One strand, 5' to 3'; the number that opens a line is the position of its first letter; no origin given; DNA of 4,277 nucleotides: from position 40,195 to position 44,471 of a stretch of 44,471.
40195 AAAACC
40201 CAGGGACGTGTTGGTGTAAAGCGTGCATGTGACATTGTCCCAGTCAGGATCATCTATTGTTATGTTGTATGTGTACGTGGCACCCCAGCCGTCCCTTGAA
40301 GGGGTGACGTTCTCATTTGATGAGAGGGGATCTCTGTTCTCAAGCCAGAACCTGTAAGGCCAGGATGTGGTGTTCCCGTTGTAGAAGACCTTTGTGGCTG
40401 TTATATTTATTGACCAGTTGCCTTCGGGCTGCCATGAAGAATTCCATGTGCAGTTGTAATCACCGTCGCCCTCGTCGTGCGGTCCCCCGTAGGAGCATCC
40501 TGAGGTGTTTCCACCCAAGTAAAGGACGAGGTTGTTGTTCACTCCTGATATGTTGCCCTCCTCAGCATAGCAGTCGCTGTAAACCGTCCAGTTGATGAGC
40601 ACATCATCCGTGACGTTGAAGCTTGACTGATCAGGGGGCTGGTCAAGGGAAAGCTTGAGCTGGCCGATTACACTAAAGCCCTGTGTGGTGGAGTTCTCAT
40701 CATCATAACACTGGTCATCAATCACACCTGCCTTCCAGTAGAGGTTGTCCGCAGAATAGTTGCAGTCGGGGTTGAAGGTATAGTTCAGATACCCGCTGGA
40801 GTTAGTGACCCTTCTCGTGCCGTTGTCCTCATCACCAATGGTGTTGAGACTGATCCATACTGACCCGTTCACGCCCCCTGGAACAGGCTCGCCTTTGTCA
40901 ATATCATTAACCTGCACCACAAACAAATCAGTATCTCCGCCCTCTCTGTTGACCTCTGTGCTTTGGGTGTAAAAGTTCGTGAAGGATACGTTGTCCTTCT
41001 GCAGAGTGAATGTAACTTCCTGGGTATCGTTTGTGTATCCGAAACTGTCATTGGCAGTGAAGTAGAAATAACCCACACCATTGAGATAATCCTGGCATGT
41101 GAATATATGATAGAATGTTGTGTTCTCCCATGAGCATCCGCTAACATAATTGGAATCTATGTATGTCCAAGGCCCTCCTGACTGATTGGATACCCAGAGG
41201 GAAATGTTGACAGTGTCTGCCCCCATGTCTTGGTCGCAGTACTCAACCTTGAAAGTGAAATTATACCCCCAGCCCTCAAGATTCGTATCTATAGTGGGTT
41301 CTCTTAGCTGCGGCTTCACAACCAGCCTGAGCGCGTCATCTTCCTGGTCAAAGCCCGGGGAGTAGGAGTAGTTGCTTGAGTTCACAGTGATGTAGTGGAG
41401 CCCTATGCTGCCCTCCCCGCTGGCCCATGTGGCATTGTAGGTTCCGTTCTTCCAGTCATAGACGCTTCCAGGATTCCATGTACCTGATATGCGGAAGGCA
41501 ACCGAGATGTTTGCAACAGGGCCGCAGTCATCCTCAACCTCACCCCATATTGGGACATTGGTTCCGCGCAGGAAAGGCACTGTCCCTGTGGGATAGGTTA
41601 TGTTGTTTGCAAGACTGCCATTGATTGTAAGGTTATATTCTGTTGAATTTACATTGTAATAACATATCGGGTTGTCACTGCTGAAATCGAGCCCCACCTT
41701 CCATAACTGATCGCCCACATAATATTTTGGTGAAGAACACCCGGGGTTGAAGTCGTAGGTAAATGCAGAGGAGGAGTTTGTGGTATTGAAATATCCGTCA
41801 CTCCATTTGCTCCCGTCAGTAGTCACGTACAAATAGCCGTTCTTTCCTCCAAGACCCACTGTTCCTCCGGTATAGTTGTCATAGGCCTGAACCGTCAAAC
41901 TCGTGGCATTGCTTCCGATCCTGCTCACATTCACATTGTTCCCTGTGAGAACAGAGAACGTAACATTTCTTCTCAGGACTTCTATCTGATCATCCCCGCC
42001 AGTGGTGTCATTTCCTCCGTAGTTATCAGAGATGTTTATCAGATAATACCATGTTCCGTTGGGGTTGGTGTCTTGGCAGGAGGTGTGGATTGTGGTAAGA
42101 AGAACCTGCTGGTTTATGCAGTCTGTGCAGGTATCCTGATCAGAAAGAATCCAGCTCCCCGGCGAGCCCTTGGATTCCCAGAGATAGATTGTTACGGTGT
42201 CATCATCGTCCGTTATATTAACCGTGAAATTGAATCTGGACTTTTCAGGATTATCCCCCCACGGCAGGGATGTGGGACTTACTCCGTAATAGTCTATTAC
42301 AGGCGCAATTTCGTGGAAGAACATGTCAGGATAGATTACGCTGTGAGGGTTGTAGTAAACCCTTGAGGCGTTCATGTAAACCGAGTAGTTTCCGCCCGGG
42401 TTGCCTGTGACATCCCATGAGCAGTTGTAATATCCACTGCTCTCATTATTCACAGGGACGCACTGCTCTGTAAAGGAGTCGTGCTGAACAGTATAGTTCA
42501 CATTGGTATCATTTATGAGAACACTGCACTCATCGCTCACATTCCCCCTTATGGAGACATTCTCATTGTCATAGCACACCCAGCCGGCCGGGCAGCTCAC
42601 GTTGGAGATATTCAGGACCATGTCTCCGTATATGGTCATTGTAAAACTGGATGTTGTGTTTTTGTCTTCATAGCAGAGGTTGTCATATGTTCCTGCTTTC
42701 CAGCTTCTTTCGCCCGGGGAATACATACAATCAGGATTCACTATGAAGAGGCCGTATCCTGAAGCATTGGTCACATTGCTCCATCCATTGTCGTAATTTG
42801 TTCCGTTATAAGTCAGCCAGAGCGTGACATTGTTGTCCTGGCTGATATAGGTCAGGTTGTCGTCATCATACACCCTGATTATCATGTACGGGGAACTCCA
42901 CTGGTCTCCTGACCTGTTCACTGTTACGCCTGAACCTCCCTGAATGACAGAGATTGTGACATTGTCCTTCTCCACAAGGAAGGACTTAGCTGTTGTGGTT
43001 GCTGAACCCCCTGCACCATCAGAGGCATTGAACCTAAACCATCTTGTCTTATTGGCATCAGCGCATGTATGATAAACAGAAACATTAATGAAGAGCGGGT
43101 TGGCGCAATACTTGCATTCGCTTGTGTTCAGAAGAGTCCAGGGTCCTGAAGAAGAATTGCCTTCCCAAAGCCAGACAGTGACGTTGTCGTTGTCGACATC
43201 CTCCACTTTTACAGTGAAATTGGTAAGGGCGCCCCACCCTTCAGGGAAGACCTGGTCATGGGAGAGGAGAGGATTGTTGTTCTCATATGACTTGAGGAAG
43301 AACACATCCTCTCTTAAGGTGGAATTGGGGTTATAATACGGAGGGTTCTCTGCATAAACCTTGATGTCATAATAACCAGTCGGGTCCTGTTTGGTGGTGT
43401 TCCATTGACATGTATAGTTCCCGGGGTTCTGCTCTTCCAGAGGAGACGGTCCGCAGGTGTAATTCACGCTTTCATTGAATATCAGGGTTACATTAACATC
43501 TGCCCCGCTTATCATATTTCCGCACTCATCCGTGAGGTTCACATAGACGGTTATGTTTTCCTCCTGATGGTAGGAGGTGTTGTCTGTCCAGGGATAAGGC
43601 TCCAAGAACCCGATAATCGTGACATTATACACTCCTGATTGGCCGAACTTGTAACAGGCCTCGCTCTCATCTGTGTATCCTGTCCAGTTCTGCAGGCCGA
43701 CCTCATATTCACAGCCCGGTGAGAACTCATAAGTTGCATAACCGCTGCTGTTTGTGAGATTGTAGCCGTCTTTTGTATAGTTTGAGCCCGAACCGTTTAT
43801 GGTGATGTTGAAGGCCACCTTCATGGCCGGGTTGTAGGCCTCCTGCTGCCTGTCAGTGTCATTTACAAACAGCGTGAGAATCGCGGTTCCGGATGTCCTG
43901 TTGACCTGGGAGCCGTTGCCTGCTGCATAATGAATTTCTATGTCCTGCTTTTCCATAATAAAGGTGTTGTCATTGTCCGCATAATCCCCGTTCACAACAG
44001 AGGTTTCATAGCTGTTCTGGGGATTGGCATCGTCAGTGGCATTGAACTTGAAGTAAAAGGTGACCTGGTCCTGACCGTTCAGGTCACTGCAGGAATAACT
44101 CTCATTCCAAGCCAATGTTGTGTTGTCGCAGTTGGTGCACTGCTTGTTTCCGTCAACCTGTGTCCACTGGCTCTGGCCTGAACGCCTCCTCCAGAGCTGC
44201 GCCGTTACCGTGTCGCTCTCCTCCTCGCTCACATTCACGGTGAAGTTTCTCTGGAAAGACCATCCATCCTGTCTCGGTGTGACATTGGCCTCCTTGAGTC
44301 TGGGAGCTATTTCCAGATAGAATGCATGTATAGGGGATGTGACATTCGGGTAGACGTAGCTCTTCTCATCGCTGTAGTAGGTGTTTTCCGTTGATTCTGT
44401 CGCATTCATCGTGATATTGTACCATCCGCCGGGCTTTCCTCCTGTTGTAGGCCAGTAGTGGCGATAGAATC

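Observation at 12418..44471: Three-gene surface module: giant stalk-ATPase, SHOCT coiled-coil adaptor, 1,959-aa paralogous stalk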

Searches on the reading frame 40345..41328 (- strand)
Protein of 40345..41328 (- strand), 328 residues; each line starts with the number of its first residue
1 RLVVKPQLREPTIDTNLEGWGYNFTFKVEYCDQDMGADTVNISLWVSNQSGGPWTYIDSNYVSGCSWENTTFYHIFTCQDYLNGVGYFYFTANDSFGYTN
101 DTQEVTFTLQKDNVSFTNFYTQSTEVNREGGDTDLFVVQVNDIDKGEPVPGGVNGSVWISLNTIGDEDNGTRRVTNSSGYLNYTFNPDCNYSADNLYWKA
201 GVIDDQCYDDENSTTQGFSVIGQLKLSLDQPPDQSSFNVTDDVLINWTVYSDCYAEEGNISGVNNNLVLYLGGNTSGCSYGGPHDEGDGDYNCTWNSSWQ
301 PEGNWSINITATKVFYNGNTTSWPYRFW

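Call 76: predict_structure(alignment_id=A4)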
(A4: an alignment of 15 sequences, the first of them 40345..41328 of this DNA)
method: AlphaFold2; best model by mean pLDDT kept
length: 328 residues; sequences in the alignment: 15
mean_pLDDT: 86.1   pTM: 0.72
mean pLDDT of the five models: 86.1, 84.8, 83.0, 78.7, 73.2
residues with pLDDT >= 90: 141; 70-90: 159; 50-70: 24; < 50: 4
segments of 3 or more residues with pLDDT < 50: 273-276
pLDDT, mean of each block of 10 residues (from residue 1): 79 78 92 78 94 94 88 90 86 90 92 89 78 89 92 94 84 95 90 91 93 91 91 86 88 85 72 51 79 82 84 89 86
secondary structure, 60 per line:
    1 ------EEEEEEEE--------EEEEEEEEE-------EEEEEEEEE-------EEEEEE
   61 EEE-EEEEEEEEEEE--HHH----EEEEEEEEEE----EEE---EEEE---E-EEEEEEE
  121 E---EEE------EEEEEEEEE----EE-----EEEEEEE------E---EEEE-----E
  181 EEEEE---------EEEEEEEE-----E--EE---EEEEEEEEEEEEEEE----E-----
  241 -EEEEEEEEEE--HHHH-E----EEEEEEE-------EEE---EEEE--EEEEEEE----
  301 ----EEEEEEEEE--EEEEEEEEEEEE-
elements in order: E7-14 E23-31 E39-47 E55-63 E65-75 E85-94 E99-101 E105-108 E114-121 E125-127 E134-142 E154-160 E171-174 E180-185 E195-202 E216-230 E242-251 H254-257 E264-270 E278-280 E284-287 E290-296 E305-313 E316-327

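Call 79: fold_search(model_id=the predicted structure, library=pdb)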
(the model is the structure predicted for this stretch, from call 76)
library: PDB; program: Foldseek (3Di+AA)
matches with E <= 10: 1874; with E <= 0.001: 327
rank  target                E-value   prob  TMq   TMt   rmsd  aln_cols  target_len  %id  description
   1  8ayh_C                8.2e-11  1.00  0.31  0.17  21.4       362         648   10  Structure of Complement C5 in Complex with small molecule inhibitor and CVF (released 2022-12-21)
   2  7ad7_B                2.6e-10  1.00  0.29  0.17  21.6       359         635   10  Crystal structure of human complement C5 in complex with the K8 bovine knob domain peptide. (released 2021-03-10)
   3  8s3o_A                1.1e-09  1.00  0.31  0.11  20.2       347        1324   14  Structure of native human CD109 (released 2025-03-05)
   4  9fx2                  1.6e-09  1.00  0.25  0.09  22.1       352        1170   12  Structure of methylamine activated CD109 (released 2025-03-19)
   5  3pvm_A                1.9e-09  1.00  0.29  0.08  21.3       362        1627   10  Structure of Complement C5 in Complex with CVF (released 2011-01-19)
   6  4a5w_A                2.5e-09  1.00  0.28  0.08  23.1       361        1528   10  Crystal structure of C5b6 (released 2012-03-14)
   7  8cml_E                2.8e-09  1.00  0.29  0.17  21.7       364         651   10  Cryo-EM structure of complement C5 in complex with nanobodies UNbC5-1 and UNbC5-2 (released 2023-09-27)
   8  3prx_A                2.8e-09  1.00  0.28  0.08  21.4       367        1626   10  Structure of Complement C5 in Complex with CVF and SSL7 (released 2011-01-19)
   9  5hcc_B                3.2e-09  1.00  0.29  0.17  21.8       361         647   10  Ternary complex of human Complement C5 with Ornithodoros moubata OmCI and Dermacentor andersoni RaCI3. (released 2016-03-30)
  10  7q62_B                3.2e-09  1.00  0.25  0.12  24.8       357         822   12  Structure of TEV cleaved A2ML1 dimer (A2ML1-TT dimer) (released 2022-04-20)
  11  9fx3_A                3.4e-09  1.00  0.26  0.09  23.4       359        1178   12  Structure of active human CD109 (released 2025-03-19)
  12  7ad6_B                3.4e-09  1.00  0.27  0.16  21.7       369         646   10  Crystal structure of human complement C5 in complex with the K92 bovine knob domain peptide. (released 2021-03-10)
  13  7s63_A                3.8e-09  1.00  0.25  0.08  26.3       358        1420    9  Native-form oocyte/egg Alpha-2-Macroglobulin (A2Moo) tetramer (released 2022-01-05)
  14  6xi3                  4.4e-09  1.00  0.45  0.40   8.4       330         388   12  Crystal structure of tetra-tandem repeat in extending region of large adhesion protein (released 2020-10-14)
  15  7b2m_A                4.9e-09  1.00  0.28  0.16  26.8       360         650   14  Cryo-EM structure of complement C4b in complex with nanobody E3 (released 2022-03-02)
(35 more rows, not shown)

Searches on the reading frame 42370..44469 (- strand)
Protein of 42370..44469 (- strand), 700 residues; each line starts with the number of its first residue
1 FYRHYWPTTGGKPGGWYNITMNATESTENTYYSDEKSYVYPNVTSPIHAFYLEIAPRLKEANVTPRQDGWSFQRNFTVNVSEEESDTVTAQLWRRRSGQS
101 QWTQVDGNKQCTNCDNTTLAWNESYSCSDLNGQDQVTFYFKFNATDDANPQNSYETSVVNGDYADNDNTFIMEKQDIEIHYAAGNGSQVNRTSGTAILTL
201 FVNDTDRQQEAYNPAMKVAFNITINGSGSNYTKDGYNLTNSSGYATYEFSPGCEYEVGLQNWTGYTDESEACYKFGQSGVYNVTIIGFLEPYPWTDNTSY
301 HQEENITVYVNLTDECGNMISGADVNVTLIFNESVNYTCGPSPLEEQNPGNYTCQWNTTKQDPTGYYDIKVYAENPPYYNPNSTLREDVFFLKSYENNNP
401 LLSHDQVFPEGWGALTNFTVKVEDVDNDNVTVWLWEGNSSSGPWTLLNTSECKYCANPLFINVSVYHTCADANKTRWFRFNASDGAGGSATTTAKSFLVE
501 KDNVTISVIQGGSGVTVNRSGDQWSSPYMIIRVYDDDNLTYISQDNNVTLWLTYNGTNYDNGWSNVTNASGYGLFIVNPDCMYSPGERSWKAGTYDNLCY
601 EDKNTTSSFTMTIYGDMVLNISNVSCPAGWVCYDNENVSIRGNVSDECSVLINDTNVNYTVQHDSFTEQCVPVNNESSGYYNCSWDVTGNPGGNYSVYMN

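Call 27: find_homologous_proteins(query=window:42370-44469:-)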
Query window:42370-44469:- (700 aa): 16 proteins with E <= 0.001 among 8000 candidates.
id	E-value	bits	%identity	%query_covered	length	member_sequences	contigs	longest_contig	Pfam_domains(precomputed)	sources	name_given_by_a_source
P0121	1.5e-222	759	55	78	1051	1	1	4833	-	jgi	-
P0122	9.4e-148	512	39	90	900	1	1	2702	PF17957.8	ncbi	ncbi:MAG: Ig-like domain-containing protein, partial [Candidatus Thorarchaeota archaeon]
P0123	1.4e-99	353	32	83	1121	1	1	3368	-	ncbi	ncbi:MAG: hypothetical protein DRP45_11795, partial [Candidatus Zixiibacteriota bacterium]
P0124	7.6e-77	278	29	99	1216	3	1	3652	-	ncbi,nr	ncbi:MAG: hypothetical protein KAU24_01025, partial [Candidatus Aenigmarchaeota archaeon]|nr:hypothe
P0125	3.7e-73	265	28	99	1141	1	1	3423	-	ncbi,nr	ncbi:MAG: hypothetical protein KAU24_03120, partial [Candidatus Aenigmarchaeota archaeon]|nr:hypothe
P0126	1.7e-71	260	35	76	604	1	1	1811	-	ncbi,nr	ncbi:MAG: hypothetical protein KAI18_03900, partial [Candidatus Aenigmarchaeota archaeon]|nr:hypothe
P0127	1.2e-70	257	38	43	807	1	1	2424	-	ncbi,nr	ncbi:MAG: hypothetical protein KKF52_05500, partial [Nanoarchaeota archaeon]|nr:hypothetical protein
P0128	8.2e-62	228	28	91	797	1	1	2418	-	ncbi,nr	ncbi:MAG: hypothetical protein KAS32_04800, partial [Candidatus Peribacteraceae bacterium]|nr:hypoth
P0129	4.6e-55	205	28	100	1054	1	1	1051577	-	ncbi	ncbi:MAG: hypothetical protein JSW41_04170, partial [Candidatus Aenigmatarchaeota archaeon]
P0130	4.7e-54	202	30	89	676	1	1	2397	-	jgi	-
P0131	7.4e-54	202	38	39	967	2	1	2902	PF17957.8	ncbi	ncbi:MAG: hypothetical protein DRI01_09640, partial [Chloroflexi bacterium]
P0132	1.1e-53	201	39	40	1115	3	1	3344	-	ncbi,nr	ncbi:MAG: hypothetical protein KAW40_00625, partial [Candidatus Aenigmarchaeota archaeon]|nr:hypothe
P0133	1.5e-42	164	26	85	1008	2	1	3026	PF01835.26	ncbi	ncbi:MAG: hypothetical protein DRP15_03330, partial [Candidatus Aenigmatarchaeota archaeon]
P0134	2.6e-41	160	36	40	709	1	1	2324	-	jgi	-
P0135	1.9e-40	157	27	98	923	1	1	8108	-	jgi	jgi:hypothetical protein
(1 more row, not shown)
